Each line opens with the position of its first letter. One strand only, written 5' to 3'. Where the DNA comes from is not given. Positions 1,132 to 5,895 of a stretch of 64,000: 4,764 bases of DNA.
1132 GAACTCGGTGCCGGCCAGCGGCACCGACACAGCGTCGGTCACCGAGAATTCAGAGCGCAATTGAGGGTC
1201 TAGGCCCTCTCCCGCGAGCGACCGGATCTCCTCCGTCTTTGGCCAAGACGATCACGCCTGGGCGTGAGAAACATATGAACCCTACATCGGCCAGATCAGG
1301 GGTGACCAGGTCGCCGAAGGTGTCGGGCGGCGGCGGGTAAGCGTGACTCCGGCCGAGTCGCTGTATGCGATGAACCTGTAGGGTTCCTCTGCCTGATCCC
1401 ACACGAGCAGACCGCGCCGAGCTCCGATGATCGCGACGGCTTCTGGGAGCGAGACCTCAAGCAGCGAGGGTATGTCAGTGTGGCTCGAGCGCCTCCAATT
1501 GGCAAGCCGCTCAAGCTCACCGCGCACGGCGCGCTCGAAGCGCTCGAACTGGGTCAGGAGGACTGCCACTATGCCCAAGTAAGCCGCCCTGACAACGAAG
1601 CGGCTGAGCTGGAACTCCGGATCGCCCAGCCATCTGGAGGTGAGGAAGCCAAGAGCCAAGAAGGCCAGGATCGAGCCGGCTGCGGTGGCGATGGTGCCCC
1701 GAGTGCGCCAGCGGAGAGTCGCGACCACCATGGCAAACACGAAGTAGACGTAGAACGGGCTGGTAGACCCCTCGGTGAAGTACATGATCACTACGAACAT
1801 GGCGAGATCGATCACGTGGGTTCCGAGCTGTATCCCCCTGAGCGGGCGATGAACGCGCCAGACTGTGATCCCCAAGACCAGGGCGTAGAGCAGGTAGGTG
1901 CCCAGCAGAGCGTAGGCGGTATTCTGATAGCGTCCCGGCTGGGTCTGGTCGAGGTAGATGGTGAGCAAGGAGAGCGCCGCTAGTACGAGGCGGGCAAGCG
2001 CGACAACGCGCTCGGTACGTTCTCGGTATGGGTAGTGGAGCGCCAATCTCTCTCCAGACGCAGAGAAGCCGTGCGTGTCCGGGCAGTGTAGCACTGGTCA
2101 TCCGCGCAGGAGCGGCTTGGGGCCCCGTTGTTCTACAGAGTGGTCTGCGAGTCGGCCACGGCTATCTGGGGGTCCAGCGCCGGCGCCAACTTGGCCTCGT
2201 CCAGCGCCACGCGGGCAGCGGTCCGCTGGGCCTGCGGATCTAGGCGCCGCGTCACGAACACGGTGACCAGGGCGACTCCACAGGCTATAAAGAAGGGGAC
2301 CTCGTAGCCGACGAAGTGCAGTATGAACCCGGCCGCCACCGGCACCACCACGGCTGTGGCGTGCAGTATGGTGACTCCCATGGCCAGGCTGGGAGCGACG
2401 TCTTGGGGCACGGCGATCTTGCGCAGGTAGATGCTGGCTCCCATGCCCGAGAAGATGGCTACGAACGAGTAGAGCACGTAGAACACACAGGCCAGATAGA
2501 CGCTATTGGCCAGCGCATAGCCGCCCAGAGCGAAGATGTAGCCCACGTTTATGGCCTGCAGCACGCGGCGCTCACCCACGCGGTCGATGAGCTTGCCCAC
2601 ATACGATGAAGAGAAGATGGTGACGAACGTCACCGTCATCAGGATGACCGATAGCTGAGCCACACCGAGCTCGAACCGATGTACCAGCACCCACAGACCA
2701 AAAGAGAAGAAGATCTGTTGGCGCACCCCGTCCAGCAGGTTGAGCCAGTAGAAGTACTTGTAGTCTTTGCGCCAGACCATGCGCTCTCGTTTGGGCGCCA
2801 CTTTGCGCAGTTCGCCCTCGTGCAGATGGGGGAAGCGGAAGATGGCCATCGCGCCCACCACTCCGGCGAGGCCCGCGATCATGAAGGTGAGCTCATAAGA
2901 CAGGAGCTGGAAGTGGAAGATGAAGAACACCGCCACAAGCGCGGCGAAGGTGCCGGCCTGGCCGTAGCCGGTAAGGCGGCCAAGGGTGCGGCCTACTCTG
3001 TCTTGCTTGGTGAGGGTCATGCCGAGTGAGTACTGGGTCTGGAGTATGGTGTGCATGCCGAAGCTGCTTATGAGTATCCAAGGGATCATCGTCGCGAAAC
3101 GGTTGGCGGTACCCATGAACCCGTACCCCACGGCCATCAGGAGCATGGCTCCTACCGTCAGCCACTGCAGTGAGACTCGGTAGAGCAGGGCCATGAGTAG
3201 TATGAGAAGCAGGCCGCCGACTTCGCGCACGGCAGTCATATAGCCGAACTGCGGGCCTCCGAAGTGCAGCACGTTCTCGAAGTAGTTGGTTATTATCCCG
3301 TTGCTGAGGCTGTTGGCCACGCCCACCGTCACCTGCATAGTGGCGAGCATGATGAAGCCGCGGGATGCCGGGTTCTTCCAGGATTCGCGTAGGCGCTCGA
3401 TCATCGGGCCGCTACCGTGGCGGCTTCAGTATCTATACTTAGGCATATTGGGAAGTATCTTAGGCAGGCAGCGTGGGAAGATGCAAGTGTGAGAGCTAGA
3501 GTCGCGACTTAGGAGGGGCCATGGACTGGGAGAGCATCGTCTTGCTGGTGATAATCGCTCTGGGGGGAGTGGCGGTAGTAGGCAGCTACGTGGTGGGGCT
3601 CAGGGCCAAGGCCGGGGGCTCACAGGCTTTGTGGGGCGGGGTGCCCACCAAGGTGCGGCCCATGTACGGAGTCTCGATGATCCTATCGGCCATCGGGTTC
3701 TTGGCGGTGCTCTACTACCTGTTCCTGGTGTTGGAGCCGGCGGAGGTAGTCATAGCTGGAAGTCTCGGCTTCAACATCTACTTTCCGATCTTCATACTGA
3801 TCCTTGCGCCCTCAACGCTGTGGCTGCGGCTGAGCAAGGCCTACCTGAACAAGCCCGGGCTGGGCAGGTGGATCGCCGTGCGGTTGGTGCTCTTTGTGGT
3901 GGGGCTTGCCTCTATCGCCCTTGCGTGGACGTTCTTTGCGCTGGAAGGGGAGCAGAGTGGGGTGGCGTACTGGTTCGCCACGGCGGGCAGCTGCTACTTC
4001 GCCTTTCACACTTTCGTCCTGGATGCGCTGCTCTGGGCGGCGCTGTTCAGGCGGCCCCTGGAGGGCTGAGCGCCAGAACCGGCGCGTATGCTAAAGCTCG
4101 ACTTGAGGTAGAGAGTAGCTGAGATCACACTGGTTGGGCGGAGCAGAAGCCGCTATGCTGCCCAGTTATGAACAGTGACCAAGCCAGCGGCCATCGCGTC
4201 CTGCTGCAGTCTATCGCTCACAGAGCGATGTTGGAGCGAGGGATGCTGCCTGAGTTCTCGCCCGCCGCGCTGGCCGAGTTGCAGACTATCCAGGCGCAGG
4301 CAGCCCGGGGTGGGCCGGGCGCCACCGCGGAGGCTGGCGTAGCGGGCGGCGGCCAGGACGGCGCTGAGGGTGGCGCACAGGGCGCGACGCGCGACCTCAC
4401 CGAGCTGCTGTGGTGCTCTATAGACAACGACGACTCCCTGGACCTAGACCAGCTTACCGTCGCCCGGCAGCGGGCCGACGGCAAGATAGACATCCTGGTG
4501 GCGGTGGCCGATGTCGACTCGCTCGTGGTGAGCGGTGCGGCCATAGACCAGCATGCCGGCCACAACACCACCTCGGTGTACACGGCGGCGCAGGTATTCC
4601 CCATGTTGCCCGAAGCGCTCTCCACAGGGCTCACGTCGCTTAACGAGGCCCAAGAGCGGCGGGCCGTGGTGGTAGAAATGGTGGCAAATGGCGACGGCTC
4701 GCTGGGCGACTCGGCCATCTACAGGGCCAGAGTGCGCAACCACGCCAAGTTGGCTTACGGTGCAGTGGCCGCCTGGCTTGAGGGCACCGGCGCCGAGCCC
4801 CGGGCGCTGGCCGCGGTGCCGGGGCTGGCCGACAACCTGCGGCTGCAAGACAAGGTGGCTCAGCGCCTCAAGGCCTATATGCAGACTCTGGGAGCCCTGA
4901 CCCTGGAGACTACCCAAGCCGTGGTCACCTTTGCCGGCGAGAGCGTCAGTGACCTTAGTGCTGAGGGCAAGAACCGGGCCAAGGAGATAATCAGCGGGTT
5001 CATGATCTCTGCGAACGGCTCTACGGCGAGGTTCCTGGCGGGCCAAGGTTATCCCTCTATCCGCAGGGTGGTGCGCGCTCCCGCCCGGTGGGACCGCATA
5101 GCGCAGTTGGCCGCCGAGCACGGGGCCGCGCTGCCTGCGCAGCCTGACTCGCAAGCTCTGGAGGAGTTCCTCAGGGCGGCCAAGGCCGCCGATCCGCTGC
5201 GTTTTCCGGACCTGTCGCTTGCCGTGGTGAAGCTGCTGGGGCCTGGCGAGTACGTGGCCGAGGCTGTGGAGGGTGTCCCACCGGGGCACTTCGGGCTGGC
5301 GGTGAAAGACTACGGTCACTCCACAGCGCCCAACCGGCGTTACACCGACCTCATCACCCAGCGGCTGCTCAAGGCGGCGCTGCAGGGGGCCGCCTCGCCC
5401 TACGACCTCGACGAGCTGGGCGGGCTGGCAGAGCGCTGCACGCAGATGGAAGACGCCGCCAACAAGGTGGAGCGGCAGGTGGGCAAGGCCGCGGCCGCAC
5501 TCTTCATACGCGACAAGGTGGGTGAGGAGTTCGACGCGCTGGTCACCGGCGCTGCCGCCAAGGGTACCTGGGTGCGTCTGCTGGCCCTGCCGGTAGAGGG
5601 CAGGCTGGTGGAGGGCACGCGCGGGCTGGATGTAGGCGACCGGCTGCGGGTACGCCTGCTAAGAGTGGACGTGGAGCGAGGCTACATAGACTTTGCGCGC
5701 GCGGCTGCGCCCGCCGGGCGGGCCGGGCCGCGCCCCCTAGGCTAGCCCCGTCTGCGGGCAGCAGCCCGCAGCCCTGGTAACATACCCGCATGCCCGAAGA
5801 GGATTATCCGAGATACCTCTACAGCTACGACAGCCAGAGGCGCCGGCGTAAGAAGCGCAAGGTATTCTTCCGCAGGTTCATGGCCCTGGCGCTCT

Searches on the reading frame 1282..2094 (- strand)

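Call 75: search_protein_families(library=pfam, proteins=[window:1282-2094:-], max_evalue=0.0001)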
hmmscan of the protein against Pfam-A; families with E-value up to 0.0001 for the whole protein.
window:1282-2094:- (270 aa): 1 family
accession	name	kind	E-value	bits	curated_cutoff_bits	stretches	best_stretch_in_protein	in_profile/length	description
PF25323.1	6TM_PilS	-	1.8e-08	34.7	27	1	23-176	7-167/189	PilS-like transmembrane domain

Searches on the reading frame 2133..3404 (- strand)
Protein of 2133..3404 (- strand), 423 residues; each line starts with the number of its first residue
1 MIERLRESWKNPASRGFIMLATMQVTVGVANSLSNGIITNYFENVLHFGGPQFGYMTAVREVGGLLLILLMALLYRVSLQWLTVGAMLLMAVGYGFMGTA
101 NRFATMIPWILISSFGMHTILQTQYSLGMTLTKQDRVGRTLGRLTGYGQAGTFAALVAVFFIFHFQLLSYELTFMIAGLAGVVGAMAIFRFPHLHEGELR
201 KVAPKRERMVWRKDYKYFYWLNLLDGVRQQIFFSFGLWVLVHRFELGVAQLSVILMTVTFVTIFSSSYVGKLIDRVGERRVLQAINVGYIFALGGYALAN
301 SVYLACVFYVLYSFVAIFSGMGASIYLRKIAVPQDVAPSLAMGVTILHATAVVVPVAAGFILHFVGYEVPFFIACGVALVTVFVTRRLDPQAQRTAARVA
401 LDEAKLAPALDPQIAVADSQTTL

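Call 34: search_protein_families(library=pfam, proteins=[window:2133-3404:-], max_evalue=0.001)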
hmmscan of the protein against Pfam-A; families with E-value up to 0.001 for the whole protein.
window:2133-3404:- (423 aa): 1 family
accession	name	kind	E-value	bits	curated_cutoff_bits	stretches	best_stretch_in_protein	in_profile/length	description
PF07690.21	MFS_1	-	8.6e-24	84.5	33.4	2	21-325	2-314/347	Major Facilitator Superfamily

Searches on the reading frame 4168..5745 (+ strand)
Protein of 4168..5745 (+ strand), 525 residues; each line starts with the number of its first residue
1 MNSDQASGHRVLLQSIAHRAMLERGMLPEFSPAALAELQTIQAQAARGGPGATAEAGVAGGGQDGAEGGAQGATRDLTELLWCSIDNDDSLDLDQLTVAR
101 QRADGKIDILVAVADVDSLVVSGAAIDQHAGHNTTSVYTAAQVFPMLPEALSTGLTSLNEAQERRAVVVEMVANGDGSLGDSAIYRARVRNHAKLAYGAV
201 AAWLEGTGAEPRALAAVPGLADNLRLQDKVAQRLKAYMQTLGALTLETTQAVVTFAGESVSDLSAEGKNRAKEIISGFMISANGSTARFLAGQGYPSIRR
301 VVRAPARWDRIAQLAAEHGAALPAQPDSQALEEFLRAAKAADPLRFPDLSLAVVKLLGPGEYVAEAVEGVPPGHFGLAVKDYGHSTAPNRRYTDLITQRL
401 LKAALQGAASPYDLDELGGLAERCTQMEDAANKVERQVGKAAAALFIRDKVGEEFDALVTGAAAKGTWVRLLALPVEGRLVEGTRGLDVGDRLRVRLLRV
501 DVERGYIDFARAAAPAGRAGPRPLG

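Call 34: search_protein_families(library=pfam, proteins=[window:4168-5745:+], max_evalue=0.001)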
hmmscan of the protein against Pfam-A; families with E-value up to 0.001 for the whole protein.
window:4168-5745:+ (525 aa): 2 families
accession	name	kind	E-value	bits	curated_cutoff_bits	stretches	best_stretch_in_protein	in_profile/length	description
PF00773.25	RNB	-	1.7e-72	244.9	29.3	1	75-406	2-325/326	RNB domain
PF18614.7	RNase_II_C_S1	-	5.5e-19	68.2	26.6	1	453-512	1-59/59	RNase II-type exonuclease C-terminal S1 domain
